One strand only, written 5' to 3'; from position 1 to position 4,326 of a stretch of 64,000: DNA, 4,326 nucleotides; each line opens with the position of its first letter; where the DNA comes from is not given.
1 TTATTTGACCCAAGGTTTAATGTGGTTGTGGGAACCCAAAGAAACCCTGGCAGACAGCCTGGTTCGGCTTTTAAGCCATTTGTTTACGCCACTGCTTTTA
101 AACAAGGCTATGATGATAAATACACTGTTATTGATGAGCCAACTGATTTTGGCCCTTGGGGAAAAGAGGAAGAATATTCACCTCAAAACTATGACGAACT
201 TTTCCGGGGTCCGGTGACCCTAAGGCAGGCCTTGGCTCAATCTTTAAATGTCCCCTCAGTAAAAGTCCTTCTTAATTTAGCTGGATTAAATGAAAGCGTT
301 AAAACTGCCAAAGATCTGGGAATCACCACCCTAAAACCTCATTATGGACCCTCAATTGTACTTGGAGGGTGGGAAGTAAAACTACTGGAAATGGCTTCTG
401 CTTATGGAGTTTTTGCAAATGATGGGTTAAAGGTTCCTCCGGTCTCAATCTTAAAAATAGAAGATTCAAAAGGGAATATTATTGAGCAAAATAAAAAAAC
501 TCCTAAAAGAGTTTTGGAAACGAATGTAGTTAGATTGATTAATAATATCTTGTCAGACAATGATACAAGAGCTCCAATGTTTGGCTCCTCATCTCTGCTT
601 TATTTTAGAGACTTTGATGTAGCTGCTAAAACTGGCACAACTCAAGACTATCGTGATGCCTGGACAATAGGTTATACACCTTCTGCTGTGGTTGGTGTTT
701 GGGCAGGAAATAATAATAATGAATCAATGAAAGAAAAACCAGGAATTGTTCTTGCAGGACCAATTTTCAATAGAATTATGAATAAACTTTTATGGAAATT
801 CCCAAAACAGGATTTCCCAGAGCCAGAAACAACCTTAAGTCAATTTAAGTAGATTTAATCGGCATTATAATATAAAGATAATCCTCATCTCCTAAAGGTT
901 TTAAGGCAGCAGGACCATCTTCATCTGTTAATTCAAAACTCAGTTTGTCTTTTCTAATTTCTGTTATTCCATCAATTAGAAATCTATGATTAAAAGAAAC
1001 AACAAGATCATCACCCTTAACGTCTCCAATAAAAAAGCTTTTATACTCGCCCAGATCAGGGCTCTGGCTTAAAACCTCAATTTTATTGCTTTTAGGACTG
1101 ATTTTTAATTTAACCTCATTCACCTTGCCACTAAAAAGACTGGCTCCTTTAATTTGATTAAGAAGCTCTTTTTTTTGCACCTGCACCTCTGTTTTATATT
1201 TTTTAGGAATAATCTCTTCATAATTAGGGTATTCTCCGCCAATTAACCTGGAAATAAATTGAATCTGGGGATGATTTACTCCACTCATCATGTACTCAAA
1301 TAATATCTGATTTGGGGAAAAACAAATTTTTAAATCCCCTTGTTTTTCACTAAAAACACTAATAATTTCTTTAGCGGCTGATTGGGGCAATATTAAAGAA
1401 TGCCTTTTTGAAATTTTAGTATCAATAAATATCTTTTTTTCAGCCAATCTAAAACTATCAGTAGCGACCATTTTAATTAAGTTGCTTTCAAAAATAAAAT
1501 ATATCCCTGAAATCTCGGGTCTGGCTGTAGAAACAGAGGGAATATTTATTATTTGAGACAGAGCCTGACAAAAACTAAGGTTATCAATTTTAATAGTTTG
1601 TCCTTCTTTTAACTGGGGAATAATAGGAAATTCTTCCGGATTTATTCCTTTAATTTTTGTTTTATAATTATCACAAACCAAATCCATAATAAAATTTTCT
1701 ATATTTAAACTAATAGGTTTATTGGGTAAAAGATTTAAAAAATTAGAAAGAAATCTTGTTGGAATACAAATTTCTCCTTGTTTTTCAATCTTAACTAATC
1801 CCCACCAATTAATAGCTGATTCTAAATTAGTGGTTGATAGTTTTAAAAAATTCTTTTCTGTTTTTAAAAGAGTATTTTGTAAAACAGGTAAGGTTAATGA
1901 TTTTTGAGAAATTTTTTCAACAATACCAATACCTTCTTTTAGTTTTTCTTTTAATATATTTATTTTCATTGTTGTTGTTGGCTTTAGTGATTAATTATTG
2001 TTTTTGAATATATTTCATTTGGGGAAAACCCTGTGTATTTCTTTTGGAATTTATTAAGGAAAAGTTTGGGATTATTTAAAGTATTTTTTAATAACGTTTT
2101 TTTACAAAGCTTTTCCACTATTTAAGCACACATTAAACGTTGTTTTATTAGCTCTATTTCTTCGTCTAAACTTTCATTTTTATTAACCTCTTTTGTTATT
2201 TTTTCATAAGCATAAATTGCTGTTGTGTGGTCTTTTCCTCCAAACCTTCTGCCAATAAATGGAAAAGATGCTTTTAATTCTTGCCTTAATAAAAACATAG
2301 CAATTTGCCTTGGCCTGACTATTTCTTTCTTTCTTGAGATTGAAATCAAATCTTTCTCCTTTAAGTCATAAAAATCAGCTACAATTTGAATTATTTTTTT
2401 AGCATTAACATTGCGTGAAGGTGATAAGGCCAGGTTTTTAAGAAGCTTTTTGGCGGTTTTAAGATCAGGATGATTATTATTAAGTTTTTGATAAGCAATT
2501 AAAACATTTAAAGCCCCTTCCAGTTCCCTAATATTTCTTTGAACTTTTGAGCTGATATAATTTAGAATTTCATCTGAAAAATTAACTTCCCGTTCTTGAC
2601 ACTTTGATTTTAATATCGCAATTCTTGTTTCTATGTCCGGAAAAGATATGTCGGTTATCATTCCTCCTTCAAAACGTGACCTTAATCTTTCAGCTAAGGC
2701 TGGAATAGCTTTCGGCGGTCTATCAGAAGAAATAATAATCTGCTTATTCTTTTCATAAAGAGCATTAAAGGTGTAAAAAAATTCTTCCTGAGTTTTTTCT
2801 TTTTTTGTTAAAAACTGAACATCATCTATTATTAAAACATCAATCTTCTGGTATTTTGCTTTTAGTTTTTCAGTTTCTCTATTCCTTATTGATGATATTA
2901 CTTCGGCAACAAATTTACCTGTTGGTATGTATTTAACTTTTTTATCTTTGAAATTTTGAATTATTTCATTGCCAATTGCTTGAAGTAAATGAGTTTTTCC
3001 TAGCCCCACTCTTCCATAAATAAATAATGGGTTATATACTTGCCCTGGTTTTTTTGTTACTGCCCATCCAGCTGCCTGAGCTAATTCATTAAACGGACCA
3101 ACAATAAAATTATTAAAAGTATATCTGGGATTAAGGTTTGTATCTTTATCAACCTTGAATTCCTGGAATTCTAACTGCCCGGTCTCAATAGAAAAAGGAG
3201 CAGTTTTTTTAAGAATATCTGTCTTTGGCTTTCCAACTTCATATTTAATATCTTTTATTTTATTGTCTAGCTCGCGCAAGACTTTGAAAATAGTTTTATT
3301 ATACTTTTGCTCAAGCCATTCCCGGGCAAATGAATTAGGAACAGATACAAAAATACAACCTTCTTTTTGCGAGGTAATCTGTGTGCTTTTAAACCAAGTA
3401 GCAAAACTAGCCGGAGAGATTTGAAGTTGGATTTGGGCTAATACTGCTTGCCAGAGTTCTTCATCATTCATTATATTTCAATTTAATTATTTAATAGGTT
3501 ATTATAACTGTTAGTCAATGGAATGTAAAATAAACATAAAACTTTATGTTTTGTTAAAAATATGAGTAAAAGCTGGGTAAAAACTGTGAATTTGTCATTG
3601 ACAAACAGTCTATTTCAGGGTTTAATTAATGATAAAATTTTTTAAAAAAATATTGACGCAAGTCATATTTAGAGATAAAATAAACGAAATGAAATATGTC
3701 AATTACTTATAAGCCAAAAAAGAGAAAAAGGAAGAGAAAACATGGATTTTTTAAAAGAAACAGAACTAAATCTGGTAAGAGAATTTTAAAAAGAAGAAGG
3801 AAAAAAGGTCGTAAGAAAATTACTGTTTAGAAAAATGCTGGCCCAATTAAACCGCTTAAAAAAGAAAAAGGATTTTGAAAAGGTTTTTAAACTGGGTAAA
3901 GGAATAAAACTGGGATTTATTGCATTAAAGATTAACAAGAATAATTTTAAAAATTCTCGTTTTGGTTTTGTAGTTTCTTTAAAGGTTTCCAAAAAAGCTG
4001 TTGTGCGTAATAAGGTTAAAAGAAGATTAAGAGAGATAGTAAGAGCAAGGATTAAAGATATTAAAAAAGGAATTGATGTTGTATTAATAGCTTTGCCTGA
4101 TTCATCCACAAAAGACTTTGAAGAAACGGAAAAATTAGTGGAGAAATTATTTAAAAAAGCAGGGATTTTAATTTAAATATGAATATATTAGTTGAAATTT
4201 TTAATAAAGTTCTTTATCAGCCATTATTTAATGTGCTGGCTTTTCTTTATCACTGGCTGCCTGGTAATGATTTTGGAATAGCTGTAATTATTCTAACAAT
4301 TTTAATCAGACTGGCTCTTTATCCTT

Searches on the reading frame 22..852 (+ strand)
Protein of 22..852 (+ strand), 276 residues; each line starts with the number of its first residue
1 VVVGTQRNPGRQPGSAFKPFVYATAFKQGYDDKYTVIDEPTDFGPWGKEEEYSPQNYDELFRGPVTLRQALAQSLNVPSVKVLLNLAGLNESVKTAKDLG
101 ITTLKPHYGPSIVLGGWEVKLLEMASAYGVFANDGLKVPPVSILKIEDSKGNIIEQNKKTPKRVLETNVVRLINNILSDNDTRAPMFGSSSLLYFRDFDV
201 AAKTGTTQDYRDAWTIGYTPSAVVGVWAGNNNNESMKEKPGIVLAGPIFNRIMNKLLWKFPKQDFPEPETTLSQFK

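Call 60: search_protein_families(library=pfam, proteins=[window:22-852:+], max_evalue=0.00001)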
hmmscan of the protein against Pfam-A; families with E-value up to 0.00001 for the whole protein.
window:22-852:+ (276 aa): 1 family
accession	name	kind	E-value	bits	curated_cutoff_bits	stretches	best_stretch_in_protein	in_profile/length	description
PF00905.27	Transpeptidase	-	7.9e-25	88.1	22.1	1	12-253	41-298/299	Penicillin binding protein transpeptidase domain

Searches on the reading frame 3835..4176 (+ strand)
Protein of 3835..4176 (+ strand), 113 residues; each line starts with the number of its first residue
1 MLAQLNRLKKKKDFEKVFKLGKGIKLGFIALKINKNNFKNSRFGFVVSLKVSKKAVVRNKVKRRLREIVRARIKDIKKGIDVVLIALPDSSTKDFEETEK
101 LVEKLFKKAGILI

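Call 37: search_protein_families(library=pfam, proteins=[window:3835-4176:+], max_evalue=0.00001)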
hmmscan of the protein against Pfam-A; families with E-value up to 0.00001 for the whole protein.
window:3835-4176:+ (113 aa): 1 family
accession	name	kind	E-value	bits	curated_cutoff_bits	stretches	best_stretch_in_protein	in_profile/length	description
PF00825.24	Ribonuclease_P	-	1.2e-25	90.1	22.3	1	4-109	3-108/109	Ribonuclease P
